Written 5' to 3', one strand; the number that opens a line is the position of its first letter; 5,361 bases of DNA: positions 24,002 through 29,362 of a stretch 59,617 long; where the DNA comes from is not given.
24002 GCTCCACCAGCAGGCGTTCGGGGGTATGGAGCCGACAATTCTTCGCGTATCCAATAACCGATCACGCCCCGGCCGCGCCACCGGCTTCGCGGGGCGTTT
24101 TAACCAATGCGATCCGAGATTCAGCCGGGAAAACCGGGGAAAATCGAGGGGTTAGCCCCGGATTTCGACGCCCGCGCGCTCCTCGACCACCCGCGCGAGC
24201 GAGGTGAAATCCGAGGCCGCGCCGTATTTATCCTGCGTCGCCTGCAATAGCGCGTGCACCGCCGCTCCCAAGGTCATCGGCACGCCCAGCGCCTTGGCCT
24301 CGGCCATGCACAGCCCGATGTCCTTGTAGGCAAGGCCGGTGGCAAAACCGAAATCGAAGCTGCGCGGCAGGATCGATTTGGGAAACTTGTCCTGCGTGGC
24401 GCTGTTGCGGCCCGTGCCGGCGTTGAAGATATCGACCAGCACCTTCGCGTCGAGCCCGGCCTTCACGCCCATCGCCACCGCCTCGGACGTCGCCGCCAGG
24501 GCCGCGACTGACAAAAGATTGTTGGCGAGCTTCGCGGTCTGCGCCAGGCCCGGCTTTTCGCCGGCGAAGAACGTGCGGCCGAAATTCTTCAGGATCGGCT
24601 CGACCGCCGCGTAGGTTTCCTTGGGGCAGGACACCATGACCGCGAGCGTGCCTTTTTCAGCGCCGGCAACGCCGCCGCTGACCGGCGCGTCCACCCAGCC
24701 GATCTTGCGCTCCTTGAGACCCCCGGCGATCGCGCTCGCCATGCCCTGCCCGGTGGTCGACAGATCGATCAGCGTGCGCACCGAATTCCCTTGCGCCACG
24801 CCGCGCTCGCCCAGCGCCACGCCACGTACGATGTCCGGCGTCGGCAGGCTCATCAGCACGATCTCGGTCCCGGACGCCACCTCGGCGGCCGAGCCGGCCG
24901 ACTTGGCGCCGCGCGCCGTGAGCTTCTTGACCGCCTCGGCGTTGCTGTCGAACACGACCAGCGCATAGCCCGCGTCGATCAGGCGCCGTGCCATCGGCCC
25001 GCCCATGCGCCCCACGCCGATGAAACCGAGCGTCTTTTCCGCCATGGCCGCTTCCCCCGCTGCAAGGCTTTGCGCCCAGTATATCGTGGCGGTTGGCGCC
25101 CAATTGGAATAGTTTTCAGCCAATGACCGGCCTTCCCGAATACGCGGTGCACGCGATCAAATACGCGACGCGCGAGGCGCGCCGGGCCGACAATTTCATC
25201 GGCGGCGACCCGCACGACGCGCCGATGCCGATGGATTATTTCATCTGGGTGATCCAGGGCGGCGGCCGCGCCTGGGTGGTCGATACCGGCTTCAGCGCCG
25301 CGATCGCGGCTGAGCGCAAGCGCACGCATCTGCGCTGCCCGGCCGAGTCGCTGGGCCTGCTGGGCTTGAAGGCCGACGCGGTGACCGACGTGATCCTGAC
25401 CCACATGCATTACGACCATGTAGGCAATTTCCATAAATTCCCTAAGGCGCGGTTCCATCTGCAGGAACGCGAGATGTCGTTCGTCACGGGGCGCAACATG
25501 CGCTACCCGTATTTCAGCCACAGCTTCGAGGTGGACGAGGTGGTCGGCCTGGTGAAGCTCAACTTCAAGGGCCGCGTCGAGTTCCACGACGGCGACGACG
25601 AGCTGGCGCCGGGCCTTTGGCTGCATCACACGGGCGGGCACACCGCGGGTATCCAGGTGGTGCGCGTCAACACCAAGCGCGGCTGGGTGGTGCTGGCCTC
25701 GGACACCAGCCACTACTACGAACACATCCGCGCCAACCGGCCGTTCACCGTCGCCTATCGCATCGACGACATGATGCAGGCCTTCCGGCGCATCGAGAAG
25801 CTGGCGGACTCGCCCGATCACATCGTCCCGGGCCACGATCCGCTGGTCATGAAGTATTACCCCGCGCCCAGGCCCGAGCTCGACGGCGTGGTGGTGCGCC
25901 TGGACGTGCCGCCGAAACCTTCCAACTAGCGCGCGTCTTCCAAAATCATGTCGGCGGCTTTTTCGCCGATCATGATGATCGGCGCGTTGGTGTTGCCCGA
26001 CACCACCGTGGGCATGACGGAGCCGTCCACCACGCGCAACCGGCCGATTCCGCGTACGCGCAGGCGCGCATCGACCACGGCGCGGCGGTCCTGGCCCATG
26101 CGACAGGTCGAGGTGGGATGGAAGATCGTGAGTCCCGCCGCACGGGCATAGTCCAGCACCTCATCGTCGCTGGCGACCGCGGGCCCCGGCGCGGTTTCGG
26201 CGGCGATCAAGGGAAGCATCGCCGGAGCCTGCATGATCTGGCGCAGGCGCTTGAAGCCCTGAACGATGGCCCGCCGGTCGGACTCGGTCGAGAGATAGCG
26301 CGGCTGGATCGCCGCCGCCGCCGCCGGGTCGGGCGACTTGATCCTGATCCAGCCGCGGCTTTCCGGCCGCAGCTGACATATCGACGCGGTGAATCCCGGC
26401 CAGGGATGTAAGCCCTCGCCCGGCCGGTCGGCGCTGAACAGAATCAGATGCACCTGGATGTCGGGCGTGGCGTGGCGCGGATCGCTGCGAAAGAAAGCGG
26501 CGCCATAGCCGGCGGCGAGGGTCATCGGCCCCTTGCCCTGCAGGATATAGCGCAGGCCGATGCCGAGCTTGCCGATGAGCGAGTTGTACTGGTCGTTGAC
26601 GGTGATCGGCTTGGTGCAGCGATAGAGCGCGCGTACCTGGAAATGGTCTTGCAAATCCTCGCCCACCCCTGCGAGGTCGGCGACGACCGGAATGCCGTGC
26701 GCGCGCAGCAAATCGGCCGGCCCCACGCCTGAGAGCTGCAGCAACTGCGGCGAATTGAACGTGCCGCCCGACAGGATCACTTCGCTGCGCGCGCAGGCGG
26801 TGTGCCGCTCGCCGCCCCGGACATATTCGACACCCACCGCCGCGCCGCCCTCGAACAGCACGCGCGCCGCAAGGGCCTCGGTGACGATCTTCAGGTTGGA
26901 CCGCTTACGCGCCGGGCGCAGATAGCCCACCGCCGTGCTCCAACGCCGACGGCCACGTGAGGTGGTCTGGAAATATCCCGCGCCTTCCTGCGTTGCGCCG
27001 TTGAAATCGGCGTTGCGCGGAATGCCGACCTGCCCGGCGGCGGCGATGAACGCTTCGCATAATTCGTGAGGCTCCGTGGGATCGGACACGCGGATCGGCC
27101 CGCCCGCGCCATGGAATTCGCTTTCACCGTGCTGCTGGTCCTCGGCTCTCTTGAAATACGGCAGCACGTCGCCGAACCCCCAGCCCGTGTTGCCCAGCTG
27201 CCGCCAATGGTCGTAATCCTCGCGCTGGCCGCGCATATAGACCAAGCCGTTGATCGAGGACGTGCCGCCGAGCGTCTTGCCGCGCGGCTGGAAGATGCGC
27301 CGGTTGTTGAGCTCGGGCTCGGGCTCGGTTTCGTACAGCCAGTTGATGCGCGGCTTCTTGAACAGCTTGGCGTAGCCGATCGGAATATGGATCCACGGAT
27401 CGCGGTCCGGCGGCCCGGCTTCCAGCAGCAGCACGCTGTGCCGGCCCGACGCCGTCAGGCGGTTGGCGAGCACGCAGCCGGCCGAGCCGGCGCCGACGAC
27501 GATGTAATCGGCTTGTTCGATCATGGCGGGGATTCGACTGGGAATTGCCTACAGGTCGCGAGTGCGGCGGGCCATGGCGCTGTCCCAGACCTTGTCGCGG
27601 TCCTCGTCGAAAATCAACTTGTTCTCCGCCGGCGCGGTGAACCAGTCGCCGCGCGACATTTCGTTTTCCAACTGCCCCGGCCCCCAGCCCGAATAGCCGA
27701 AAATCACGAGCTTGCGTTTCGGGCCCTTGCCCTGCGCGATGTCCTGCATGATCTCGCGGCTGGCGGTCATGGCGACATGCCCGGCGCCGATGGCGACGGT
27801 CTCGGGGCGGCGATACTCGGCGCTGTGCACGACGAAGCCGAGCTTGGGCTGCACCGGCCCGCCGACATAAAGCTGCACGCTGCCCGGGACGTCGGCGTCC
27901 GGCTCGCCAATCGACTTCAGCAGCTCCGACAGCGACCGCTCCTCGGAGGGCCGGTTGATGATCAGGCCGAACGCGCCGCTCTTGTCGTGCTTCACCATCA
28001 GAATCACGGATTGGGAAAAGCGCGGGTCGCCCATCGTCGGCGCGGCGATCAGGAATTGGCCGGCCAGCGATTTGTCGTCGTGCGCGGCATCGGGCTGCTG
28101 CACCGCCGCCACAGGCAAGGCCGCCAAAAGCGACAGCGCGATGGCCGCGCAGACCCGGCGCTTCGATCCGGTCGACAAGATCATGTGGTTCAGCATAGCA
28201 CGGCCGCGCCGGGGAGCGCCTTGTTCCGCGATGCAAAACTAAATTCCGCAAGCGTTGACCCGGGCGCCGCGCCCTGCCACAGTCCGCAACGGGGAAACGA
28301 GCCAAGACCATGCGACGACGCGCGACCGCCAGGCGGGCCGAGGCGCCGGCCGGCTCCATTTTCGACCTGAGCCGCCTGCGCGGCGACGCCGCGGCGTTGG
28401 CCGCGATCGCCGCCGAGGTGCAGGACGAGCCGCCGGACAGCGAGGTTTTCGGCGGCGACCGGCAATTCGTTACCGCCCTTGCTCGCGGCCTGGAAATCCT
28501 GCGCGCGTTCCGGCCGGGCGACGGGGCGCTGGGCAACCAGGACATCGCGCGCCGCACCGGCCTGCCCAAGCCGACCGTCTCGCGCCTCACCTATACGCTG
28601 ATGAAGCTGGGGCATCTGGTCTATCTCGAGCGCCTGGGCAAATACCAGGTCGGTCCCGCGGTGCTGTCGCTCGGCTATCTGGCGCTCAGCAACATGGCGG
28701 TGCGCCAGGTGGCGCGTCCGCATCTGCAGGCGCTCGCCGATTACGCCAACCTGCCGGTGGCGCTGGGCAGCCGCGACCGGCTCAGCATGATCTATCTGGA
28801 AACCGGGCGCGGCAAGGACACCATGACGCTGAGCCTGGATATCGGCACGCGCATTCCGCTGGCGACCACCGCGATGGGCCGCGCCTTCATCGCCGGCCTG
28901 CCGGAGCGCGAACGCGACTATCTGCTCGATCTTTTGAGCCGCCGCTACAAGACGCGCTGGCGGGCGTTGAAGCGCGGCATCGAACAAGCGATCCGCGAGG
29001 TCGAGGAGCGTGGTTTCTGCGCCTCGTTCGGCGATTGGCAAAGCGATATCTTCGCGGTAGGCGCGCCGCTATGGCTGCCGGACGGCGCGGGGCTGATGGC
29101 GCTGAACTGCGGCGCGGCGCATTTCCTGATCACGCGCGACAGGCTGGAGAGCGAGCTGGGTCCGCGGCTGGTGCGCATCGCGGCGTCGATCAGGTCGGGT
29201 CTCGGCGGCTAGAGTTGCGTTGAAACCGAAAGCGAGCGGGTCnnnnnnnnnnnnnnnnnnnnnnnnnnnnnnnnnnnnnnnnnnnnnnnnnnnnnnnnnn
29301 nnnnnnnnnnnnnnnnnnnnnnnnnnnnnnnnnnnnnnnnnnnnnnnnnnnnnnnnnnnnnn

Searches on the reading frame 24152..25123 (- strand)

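Call 36: search_protein_families(library=pfam, max_evalue=0.000001, proteins=[window:24152-25123:-])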
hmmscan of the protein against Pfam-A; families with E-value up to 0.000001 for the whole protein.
window:24152-25123:- (323 aa): 3 families
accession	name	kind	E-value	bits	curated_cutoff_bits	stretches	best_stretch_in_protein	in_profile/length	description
PF03446.21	NAD_binding_2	-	4.2e-41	141.1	21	1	32-186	2-157/161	NAD binding domain of 6-phosphogluconate dehydrogenase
PF14833.11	NAD_binding_11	-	5.5e-36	123.9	30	1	192-312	1-121/122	NAD-binding of NADP-dependent 3-hydroxyisobutyrate dehydrogenase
PF03807.23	F420_oxidored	-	1.6e-08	35.5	21.6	1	32-99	2-73/94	NADP oxidoreductase coenzyme F420-dependent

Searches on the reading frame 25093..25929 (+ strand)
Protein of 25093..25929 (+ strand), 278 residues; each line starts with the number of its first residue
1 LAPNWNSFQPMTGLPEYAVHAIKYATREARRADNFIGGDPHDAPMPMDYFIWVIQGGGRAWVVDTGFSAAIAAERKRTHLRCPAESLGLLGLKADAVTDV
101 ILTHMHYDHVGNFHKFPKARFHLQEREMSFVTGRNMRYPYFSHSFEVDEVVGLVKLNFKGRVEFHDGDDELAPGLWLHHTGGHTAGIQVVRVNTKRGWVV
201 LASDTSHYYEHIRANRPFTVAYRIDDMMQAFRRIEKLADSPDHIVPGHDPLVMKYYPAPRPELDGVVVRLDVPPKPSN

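Call 36: search_protein_families(library=pfam, max_evalue=0.000001, proteins=[window:25093-25929:+])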
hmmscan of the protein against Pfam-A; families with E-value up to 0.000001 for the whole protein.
window:25093-25929:+ (278 aa): 1 family
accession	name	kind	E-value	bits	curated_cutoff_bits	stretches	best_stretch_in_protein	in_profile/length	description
PF00753.33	Lactamase_B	-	1.9e-20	74.1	22.7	1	51-248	8-196/196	Metallo-beta-lactamase superfamily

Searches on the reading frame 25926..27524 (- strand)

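Call 36: search_protein_families(library=pfam, max_evalue=0.000001, proteins=[window:25926-27524:-])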
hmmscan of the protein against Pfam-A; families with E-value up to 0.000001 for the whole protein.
window:25926-27524:- (532 aa): 3 families
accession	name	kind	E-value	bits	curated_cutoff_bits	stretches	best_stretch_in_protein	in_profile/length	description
PF00732.25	GMC_oxred_N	-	1e-52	179.5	23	1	6-295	2-217/218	GMC oxidoreductase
PF05199.19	GMC_oxred_C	-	4.9e-39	134.5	24.6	1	387-520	1-139/139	GMC oxidoreductase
PF00890.30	FAD_binding_2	-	4.3e-07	29.9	20.4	0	6-39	1-33/414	FAD binding domain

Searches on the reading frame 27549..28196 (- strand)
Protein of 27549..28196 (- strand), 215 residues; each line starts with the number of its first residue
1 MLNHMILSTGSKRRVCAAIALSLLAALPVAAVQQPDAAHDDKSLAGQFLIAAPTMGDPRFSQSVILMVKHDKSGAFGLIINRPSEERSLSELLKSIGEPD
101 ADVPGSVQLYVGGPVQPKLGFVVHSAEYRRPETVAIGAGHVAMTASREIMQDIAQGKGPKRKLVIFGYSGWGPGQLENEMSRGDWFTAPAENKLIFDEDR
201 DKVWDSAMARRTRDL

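Call 36: search_protein_families(library=pfam, max_evalue=0.000001, proteins=[window:27549-28196:-])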
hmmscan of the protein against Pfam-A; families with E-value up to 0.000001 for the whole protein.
window:27549-28196:- (215 aa): 1 family
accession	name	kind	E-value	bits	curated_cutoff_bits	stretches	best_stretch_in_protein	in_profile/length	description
PF02622.21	DUF179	-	1.2e-45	155.8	27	1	53-210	1-155/157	AlgH-like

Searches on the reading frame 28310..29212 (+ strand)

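Call 36: search_protein_families(library=pfam, max_evalue=0.000001, proteins=[window:28310-29212:+])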
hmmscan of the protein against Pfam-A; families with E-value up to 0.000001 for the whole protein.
window:28310-29212:+ (300 aa): 2 families
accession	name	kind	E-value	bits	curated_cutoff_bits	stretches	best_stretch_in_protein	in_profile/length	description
PF01614.24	IclR_C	-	8.2e-18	65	24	1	125-294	3-172/174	Bacterial transcriptional regulator IclR C-terminal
PF09339.16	HTH_IclR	-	1.3e-17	63.8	22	1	56-104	1-49/52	IclR helix-turn-helix domain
